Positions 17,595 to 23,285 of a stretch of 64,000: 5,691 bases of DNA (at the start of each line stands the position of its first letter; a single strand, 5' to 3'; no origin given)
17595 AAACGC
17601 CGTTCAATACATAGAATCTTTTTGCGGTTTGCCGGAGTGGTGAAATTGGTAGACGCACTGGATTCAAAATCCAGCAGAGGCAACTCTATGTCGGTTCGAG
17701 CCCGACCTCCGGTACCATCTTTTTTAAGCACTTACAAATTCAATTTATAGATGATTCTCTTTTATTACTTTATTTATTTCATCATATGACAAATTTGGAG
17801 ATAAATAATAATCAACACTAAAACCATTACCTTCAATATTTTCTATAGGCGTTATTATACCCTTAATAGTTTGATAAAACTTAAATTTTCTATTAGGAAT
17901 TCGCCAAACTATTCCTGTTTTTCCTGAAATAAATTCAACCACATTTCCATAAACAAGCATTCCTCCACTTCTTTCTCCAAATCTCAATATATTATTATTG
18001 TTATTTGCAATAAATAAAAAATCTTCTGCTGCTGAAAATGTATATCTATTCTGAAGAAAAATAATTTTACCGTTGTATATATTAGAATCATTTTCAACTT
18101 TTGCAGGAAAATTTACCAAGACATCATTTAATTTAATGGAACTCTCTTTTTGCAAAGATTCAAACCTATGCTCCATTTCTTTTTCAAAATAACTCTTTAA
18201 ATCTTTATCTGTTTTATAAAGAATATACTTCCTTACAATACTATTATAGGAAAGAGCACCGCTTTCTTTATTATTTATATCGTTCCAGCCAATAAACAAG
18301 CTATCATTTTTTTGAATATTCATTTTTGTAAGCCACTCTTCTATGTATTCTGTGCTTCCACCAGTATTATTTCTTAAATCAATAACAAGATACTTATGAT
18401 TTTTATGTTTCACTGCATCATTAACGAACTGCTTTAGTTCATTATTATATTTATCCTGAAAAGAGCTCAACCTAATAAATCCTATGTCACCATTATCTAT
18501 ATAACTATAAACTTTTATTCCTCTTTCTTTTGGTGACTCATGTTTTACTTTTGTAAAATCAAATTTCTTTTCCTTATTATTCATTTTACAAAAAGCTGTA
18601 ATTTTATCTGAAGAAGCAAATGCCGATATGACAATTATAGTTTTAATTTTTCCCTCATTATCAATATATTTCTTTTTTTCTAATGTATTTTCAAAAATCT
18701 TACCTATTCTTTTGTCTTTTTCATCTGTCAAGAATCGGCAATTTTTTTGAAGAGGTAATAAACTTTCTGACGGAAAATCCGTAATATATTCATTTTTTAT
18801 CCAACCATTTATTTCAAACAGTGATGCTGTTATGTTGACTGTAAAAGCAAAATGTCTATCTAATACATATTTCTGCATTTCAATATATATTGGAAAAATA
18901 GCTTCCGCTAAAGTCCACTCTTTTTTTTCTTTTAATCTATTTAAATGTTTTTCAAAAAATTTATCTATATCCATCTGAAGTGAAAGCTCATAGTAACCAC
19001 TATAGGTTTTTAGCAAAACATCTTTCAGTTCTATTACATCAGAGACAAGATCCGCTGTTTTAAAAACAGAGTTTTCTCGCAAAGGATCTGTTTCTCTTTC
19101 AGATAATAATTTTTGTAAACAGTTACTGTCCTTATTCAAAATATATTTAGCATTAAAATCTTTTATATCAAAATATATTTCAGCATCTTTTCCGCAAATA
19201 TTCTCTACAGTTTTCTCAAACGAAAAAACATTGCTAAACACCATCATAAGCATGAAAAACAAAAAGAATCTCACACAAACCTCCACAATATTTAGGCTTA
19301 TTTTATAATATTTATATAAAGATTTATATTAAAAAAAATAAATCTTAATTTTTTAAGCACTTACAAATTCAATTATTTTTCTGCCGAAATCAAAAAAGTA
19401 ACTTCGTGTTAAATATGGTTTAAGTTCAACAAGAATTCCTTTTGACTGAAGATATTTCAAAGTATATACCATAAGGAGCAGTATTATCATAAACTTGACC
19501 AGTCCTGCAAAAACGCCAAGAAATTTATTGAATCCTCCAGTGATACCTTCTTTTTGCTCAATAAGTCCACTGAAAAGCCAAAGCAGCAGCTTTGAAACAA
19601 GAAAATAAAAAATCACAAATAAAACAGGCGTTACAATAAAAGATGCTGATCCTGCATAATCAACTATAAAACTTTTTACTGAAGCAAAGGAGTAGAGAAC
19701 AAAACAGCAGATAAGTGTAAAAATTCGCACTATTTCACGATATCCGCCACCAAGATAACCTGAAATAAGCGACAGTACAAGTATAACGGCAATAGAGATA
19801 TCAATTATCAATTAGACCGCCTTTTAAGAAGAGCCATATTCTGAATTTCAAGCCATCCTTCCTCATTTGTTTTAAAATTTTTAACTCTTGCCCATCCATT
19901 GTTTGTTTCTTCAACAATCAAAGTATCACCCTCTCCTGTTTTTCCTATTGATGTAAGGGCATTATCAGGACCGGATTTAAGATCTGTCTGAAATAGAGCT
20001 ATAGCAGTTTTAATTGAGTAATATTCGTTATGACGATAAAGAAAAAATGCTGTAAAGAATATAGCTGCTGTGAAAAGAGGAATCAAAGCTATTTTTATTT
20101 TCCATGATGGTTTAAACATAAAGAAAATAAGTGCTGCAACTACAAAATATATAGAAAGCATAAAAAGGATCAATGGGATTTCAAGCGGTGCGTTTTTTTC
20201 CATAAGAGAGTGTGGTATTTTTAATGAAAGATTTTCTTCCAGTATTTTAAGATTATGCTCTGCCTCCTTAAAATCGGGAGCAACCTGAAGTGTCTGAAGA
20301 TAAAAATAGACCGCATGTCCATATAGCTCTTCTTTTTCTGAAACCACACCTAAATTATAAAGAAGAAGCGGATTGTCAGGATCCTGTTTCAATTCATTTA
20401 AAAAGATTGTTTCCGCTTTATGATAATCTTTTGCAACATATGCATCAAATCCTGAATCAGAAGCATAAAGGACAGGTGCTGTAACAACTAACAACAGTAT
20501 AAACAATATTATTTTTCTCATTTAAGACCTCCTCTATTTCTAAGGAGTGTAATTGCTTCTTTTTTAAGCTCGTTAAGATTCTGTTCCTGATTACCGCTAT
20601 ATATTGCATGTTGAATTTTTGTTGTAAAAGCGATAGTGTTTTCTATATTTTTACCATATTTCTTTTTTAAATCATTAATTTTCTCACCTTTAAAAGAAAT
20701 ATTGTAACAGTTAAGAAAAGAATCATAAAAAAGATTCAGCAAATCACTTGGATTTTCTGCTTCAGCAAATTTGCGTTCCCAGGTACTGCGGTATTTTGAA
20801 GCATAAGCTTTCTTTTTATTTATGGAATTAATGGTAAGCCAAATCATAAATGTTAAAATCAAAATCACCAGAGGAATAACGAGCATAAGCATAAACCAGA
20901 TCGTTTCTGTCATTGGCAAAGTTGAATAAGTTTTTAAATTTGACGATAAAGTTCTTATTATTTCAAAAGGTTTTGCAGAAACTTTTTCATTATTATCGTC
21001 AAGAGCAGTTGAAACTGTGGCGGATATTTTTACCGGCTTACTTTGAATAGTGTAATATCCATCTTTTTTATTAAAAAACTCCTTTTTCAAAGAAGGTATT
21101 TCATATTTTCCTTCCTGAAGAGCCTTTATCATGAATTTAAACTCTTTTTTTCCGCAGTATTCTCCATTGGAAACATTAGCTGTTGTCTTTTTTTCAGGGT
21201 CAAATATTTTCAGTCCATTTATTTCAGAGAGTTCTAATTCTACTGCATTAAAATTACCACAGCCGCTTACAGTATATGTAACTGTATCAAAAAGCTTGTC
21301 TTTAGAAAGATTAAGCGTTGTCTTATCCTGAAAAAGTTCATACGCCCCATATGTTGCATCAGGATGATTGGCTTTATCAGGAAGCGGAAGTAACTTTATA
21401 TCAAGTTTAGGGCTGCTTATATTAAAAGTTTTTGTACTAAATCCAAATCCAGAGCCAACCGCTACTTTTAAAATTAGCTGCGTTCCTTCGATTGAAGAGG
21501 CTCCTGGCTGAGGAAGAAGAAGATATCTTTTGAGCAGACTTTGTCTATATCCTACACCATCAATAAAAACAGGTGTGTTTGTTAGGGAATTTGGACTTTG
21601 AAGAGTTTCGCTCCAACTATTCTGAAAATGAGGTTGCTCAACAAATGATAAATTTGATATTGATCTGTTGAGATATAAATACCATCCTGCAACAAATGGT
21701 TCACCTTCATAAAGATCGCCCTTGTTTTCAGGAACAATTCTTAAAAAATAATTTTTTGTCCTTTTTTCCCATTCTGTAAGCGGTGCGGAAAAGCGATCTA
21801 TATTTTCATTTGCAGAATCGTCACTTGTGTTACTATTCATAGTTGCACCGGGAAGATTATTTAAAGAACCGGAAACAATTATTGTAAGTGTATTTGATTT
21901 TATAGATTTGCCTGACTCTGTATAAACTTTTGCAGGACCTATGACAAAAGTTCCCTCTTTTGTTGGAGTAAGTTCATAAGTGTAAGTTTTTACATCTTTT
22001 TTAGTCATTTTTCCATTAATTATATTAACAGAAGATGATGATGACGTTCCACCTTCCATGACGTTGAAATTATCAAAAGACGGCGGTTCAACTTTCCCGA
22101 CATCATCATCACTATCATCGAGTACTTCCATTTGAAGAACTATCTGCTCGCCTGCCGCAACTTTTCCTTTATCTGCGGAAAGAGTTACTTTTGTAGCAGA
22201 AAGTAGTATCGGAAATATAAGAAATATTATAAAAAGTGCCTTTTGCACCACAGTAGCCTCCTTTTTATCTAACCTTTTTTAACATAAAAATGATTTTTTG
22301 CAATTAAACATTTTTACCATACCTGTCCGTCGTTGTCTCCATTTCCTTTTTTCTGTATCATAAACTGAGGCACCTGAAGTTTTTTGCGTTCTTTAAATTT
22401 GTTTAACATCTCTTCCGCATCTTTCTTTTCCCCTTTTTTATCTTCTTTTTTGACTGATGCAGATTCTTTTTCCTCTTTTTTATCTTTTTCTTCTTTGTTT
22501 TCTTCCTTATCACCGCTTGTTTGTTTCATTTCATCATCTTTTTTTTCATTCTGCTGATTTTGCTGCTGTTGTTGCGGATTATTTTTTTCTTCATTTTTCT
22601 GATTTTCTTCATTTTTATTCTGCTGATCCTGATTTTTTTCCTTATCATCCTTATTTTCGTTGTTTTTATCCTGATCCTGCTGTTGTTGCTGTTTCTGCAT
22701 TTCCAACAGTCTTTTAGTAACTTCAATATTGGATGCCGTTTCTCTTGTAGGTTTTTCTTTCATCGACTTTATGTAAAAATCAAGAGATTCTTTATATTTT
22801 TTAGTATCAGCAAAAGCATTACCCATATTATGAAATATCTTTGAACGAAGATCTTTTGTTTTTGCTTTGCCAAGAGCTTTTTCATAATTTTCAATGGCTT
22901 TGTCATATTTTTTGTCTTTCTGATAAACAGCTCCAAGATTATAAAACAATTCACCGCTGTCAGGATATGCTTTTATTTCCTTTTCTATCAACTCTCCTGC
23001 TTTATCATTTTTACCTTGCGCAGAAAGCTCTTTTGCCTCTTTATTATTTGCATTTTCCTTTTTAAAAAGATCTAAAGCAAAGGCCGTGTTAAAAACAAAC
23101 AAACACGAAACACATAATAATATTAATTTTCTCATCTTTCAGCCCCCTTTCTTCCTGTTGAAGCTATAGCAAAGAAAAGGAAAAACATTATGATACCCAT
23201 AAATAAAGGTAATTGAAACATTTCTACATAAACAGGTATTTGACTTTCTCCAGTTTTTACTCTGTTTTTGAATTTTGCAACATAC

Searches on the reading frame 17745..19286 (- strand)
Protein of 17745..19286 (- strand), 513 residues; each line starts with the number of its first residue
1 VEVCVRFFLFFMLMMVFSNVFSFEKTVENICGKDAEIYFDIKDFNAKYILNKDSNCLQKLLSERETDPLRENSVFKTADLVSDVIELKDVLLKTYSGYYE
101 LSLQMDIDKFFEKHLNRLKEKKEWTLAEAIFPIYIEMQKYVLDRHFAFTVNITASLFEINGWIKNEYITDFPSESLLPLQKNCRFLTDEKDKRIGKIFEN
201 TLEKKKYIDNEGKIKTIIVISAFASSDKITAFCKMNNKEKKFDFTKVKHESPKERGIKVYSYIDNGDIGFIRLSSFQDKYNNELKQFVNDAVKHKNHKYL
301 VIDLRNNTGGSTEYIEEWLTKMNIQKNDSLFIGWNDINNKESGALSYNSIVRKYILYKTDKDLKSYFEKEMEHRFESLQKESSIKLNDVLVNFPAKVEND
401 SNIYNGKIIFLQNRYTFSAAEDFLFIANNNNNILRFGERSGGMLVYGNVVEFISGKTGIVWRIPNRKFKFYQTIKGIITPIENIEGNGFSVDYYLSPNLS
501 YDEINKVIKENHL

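Call 47: search_protein_families(library=pfam, proteins=[window:17745-19286:-], max_evalue=0.001)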
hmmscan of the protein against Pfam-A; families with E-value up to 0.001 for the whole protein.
window:17745-19286:- (513 aa): 1 family
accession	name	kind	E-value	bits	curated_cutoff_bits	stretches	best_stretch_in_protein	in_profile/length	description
PF03572.23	Peptidase_S41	-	5.9e-19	68.7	24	1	267-456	1-134/165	Peptidase family S41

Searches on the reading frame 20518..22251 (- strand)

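Call 67: search_protein_families(library=pfam, proteins=[window:20518-22251:-], max_evalue=0.0001)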
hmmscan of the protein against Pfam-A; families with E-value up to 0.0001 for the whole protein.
window:20518-22251:- (577 aa): 1 family
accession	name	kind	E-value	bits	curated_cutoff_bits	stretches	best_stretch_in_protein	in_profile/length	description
PF13584.12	BatD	-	8.8e-31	106.8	24.1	2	25-126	2-92/92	BatD DUF11 like domain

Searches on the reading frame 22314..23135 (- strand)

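Call 67: search_protein_families(library=pfam, proteins=[window:22314-23135:-], max_evalue=0.0001)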
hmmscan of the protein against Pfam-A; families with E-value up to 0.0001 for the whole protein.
window:22314-23135:- (273 aa): 9 families
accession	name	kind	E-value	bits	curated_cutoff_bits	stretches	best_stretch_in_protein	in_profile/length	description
PF13424.12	TPR_12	-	4.9e-14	52.7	30.1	2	63-125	5-72/77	Tetratricopeptide repeat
PF00515.34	TPR_1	-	7e-11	41.9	27.8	1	63-88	3-28/34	Tetratricopeptide repeat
PF07719.23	TPR_2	-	1.2e-10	41.1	27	1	62-88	2-28/34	Tetratricopeptide repeat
PF13176.12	TPR_7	-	5.9e-08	32.6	27.9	0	64-95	2-33/36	Tetratricopeptide repeat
PF13181.12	TPR_8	-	2.2e-06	27.8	25.7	0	62-88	2-28/34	Tetratricopeptide repeat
PF13431.12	TPR_17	-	7.3e-06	26.3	24.4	0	50-82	2-34/34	Tetratricopeptide repeat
PF13432.12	TPR_16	-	9e-06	26.5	32.7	1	32-91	2-61/65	Tetratricopeptide repeat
PF13374.12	TPR_10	-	1.6e-05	25.2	27.5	0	66-88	7-29/42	Tetratricopeptide repeat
PF13414.12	TPR_11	-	4.3e-05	23.6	26.8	0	76-88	9-21/42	TPR repeat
